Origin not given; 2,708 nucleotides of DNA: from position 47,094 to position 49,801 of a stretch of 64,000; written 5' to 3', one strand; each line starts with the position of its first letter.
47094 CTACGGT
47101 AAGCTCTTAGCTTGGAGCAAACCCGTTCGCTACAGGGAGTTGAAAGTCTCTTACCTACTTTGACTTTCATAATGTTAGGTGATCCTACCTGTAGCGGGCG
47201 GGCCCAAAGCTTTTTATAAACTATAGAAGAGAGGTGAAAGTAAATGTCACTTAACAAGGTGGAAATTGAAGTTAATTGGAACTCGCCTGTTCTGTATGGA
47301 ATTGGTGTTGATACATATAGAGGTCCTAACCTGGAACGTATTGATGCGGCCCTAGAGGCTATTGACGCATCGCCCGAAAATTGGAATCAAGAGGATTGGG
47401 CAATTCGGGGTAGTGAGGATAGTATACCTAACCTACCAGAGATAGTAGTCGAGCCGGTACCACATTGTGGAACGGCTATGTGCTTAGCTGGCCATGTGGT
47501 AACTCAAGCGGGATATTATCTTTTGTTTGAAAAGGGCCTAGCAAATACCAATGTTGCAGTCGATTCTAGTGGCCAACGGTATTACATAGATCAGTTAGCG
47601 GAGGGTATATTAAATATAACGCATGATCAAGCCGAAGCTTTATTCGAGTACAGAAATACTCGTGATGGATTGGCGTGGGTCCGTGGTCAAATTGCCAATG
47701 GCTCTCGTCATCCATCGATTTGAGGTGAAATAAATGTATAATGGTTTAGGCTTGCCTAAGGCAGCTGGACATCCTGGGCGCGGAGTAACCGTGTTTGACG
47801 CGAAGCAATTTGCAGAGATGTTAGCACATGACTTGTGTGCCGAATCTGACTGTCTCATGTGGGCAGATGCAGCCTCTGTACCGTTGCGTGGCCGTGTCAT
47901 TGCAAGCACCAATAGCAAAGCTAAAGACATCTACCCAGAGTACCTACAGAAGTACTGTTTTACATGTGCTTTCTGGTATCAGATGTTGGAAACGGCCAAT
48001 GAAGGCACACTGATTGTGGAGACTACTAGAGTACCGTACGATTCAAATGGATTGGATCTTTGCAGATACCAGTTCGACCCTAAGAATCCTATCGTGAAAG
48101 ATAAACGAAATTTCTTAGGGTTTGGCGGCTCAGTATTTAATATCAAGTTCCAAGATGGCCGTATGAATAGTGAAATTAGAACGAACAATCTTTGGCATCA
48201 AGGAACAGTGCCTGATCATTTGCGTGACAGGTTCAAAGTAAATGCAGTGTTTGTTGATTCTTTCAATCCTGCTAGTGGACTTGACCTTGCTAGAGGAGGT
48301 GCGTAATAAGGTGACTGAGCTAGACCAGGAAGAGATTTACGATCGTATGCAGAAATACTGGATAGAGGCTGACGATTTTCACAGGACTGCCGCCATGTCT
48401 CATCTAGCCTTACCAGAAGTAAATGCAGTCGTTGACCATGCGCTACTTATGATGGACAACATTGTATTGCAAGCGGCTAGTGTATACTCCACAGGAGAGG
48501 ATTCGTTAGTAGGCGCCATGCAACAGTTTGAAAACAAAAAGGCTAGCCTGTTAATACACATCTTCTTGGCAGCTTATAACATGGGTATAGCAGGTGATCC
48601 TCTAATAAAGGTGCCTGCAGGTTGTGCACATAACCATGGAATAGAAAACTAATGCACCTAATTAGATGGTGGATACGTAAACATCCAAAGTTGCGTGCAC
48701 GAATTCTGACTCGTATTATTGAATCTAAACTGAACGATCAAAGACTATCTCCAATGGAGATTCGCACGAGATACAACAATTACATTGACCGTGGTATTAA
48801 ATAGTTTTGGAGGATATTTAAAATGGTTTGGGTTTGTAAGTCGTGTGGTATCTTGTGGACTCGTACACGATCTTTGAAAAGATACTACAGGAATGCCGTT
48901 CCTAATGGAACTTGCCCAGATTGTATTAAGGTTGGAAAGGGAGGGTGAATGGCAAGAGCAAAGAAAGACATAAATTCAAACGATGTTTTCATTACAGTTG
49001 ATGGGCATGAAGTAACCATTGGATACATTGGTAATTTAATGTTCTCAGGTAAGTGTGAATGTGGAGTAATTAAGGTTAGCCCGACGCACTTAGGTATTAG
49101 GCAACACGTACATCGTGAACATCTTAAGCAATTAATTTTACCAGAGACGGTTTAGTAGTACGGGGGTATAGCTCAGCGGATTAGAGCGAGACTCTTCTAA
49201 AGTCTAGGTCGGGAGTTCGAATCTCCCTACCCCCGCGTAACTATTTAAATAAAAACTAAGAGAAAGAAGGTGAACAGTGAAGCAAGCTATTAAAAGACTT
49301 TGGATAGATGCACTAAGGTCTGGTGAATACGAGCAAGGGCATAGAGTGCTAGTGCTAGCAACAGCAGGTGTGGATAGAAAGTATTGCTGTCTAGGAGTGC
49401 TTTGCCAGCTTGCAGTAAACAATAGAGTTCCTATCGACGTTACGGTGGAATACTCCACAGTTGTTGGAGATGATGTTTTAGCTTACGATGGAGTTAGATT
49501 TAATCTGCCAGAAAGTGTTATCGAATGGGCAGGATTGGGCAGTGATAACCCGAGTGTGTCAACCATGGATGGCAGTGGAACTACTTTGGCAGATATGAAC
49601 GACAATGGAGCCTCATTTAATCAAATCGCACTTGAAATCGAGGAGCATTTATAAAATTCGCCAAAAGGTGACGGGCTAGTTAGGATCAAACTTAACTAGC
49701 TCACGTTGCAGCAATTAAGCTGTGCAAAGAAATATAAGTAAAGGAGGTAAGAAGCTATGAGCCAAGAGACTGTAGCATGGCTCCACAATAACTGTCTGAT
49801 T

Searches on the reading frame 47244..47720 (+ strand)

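Call 19: search_protein_families(library=phrogs, proteins=[window:47244-47720:+], max_evalue=0.01)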
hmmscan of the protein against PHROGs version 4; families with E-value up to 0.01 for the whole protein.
window:47244-47720:+ (159 aa): 2 families
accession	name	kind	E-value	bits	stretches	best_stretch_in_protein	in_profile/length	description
phrog_889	-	unknown function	3.6e-17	63.4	1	29-148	16-140/162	-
phrog_30739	-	unknown function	0.0011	20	0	29-55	5-31/163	-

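Call 88: search_protein_families(library=pfam, proteins=[window:47244-47720:+], max_evalue=0.05)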
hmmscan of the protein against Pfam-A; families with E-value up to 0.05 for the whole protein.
window:47244-47720:+ (159 aa): 0 families

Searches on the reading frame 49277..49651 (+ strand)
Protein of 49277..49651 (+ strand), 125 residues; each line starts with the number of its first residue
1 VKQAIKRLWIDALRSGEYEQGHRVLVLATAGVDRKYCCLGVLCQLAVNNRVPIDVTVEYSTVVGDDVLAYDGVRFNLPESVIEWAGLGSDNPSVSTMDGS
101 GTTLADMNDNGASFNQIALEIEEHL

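Call 19: search_protein_families(library=phrogs, proteins=[window:49277-49651:+], max_evalue=0.01)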
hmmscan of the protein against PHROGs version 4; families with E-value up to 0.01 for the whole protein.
window:49277-49651:+ (125 aa): 1 family
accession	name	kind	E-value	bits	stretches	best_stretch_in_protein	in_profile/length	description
phrog_18067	-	unknown function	3.2e-20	73.8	1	1-125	1-129/129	-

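Call 88: search_protein_families(library=pfam, proteins=[window:49277-49651:+], max_evalue=0.05)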
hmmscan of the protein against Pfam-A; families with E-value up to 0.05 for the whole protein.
window:49277-49651:+ (125 aa): 0 families
